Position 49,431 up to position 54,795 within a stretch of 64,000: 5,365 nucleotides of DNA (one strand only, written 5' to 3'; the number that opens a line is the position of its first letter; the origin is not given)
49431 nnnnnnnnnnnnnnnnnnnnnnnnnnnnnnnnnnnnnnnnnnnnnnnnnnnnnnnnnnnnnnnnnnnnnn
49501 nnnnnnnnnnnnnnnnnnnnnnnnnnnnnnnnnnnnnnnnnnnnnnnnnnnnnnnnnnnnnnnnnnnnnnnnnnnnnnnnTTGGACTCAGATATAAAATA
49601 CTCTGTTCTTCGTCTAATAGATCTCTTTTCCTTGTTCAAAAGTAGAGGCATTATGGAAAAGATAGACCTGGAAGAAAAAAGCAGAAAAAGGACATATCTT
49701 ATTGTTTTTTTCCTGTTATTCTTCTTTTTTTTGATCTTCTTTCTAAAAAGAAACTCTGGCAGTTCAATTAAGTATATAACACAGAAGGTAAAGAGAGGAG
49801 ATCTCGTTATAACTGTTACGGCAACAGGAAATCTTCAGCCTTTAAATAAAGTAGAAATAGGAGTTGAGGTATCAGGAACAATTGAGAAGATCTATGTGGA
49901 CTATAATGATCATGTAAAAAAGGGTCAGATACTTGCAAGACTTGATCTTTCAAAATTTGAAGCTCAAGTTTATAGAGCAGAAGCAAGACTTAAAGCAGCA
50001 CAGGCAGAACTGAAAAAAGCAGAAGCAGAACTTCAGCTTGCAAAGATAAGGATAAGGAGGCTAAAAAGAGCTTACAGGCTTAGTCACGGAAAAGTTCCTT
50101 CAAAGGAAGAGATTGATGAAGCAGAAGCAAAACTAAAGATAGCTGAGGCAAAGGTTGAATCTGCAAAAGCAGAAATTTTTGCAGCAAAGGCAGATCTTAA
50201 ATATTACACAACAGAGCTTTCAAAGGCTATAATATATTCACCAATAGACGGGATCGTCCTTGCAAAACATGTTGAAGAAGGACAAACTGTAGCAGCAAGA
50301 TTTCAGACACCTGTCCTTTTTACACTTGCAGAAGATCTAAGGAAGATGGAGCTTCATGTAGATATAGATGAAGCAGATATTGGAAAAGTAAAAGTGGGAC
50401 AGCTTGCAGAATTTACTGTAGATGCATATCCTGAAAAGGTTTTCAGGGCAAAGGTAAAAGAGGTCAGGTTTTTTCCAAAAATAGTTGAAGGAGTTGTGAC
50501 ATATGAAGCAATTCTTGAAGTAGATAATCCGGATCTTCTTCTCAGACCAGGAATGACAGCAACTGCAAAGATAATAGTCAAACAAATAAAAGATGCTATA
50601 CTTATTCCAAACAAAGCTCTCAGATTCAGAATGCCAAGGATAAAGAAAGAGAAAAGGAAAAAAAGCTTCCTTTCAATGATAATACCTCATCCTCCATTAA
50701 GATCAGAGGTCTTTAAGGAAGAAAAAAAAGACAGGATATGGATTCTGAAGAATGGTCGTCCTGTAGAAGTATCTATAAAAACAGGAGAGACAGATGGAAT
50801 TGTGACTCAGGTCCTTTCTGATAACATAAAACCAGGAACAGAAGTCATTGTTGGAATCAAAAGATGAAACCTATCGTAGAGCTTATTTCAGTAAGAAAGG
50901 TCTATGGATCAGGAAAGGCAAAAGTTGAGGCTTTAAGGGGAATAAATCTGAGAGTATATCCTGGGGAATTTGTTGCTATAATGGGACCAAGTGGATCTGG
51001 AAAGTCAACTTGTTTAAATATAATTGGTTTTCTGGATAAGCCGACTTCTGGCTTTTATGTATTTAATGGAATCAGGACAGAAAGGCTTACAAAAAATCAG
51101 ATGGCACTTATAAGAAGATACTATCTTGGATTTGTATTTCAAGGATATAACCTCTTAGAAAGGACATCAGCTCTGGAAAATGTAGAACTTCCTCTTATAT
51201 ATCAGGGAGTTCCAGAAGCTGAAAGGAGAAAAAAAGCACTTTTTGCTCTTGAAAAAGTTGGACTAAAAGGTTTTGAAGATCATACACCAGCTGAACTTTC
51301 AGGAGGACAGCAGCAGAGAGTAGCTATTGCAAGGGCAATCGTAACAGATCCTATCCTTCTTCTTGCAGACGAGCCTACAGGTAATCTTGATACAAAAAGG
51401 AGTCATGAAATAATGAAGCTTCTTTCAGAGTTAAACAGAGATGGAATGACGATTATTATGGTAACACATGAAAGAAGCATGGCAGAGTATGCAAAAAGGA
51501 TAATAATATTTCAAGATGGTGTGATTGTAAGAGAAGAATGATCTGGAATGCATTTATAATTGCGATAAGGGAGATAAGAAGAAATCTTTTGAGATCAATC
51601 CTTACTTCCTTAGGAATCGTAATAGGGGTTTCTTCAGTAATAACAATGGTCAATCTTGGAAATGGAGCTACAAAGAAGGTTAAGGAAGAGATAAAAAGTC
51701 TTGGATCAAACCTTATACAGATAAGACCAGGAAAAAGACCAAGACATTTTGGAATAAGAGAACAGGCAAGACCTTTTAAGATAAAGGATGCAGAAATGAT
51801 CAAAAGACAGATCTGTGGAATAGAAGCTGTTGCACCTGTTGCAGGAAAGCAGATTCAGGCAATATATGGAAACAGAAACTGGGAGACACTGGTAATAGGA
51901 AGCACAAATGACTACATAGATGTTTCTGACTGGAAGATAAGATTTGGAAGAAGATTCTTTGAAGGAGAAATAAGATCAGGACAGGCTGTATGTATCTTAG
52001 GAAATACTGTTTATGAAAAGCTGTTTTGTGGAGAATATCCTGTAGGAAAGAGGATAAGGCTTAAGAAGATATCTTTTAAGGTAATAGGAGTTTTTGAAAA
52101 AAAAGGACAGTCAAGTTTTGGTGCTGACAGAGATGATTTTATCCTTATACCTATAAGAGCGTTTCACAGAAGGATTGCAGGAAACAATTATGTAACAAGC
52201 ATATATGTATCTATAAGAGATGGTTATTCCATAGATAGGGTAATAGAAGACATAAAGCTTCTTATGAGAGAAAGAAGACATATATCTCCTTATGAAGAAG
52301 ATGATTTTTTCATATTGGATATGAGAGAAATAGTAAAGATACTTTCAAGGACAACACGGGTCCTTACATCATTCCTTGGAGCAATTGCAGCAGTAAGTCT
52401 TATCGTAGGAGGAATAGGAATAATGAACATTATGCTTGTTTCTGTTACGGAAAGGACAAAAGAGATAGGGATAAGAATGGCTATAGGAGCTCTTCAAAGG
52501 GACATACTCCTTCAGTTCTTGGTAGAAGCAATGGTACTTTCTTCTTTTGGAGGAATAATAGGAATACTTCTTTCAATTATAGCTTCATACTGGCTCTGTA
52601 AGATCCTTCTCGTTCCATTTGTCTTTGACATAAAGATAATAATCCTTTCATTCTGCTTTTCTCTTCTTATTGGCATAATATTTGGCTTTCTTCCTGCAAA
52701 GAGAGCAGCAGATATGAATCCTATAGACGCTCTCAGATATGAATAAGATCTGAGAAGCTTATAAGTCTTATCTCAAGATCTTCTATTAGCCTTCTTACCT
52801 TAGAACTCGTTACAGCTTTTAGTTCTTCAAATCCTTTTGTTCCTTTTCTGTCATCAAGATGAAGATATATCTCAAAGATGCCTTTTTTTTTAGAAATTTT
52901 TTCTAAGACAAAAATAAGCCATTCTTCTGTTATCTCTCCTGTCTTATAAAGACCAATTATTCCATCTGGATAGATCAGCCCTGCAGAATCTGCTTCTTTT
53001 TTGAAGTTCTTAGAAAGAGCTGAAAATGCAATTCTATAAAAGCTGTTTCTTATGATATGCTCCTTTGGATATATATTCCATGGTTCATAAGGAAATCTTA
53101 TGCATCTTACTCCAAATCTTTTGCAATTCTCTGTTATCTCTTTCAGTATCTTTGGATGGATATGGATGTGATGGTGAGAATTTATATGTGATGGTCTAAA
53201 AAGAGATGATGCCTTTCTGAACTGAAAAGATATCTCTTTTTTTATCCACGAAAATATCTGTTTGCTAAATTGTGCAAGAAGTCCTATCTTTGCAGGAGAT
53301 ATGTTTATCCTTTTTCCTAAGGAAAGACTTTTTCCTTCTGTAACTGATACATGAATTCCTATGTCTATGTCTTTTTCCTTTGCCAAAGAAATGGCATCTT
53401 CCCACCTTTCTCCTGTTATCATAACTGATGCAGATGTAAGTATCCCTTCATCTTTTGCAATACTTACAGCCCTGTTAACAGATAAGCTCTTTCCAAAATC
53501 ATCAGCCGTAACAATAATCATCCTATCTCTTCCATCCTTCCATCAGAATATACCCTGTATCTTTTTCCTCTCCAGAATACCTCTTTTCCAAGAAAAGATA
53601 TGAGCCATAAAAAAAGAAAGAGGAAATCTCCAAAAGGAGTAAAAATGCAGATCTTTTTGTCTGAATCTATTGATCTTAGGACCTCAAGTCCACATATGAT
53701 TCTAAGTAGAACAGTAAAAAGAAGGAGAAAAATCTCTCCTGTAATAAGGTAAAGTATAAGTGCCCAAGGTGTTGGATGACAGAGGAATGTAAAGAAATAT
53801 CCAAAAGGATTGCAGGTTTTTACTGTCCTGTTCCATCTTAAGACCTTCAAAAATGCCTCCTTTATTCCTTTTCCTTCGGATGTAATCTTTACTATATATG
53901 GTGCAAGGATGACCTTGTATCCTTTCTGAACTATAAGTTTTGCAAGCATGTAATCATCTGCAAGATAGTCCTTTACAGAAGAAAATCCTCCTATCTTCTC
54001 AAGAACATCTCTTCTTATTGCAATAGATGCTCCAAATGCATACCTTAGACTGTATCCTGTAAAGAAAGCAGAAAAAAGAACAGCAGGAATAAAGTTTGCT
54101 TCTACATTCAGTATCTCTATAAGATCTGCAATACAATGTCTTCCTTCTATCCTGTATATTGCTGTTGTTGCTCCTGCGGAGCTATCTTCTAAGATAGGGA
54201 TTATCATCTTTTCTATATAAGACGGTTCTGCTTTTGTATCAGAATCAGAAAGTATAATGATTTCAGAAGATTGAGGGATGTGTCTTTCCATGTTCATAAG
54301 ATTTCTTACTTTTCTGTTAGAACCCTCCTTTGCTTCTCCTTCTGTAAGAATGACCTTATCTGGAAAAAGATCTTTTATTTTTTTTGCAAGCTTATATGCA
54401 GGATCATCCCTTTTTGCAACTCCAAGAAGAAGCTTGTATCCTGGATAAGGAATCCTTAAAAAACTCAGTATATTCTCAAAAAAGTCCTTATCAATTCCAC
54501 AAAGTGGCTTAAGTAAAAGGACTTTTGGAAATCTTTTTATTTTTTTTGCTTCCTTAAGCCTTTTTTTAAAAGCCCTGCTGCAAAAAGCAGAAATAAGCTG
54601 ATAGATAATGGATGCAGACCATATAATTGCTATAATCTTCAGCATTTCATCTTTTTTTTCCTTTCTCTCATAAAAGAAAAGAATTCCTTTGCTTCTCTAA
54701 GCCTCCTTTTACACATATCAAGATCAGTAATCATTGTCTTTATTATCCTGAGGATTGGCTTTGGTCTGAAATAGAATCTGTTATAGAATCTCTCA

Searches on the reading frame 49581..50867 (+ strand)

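Call 80: search_protein_families(library=pfam, proteins=[window:49581-50867:+], max_evalue=0.00001)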
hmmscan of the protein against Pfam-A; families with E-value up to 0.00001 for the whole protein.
window:49581-50867:+ (428 aa): 3 families
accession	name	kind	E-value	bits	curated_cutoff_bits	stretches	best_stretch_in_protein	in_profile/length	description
PF16576.10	HlyD_D23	-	1.5e-23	83.6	30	1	90-327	19-214/214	Barrel-sandwich domain of CusB or HlyD membrane-fusion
PF13437.12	HlyD_3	-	6.5e-14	53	22.2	1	218-324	2-106/106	HlyD family secretion protein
PF13533.13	Biotin_lipoyl_2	-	1.3e-09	38.1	29.8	1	96-122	6-32/32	Biotin-lipoyl like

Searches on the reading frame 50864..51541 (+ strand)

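Call 80: search_protein_families(library=pfam, proteins=[window:50864-51541:+], max_evalue=0.00001)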
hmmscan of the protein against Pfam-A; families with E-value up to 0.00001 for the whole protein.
window:50864-51541:+ (225 aa): 3 families
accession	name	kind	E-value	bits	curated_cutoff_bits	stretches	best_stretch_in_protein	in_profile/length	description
PF00005.33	ABC_tran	-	1.3e-31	110.4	25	1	24-172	1-136/137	ABC transporter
PF02463.25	SMC_N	-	1.7e-07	31.3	40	0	143-214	135-209/220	RecF/RecN/SMC N terminal domain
PF13304.12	AAA_21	-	1.8e-07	32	27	0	114-202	188-298/304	AAA domain, putative AbiEii toxin, Type IV TA system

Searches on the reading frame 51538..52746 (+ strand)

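Call 81: search_protein_families(library=pfam, proteins=[window:51538-52746:+], max_evalue=0.00001)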
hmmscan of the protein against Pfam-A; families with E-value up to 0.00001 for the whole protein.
window:51538-52746:+ (402 aa): 2 families
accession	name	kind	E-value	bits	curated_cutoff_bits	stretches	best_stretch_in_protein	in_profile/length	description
PF12704.14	MacB_PCD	-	1.9e-51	175.7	27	1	20-240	1-205/207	MacB-like periplasmic core domain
PF02687.27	FtsX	-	1.3e-19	70.9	25.5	1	282-395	2-120/120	FtsX-like permease C-terminal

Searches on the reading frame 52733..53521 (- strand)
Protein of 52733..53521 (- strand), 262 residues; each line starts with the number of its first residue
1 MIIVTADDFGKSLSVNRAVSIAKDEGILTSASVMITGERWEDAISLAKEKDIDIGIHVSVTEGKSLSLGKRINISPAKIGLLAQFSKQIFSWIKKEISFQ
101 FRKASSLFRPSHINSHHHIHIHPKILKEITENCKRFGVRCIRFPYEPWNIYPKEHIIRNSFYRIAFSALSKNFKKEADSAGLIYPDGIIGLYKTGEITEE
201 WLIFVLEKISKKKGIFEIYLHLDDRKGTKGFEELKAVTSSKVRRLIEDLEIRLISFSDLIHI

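Call 81: search_protein_families(library=pfam, proteins=[window:52733-53521:-], max_evalue=0.00001)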
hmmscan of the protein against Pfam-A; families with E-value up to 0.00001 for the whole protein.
window:52733-53521:- (262 aa): 1 family
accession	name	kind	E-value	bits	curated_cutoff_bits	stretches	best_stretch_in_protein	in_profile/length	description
PF04794.17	YdjC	-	1.5e-40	140.1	29.7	1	2-247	2-265/266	YdjC-like protein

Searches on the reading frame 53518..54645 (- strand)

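Call 81: search_protein_families(library=pfam, proteins=[window:53518-54645:-], max_evalue=0.00001)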
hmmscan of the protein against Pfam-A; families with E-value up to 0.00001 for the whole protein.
window:53518-54645:- (375 aa): 3 families
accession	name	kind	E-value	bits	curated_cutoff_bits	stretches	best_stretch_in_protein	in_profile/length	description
PF13506.12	Glyco_transf_21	-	1.3e-30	106.6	21.7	1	100-273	6-174/174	Glycosyl transferase family 21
PF13641.12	Glyco_tranf_2_3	-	2.1e-13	51.3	27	1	61-274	22-230/230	Glycosyltransferase like family 2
PF13632.12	Glyco_trans_2_3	-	8.3e-11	42.5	27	1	129-314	1-189/198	Glycosyl transferase family group 2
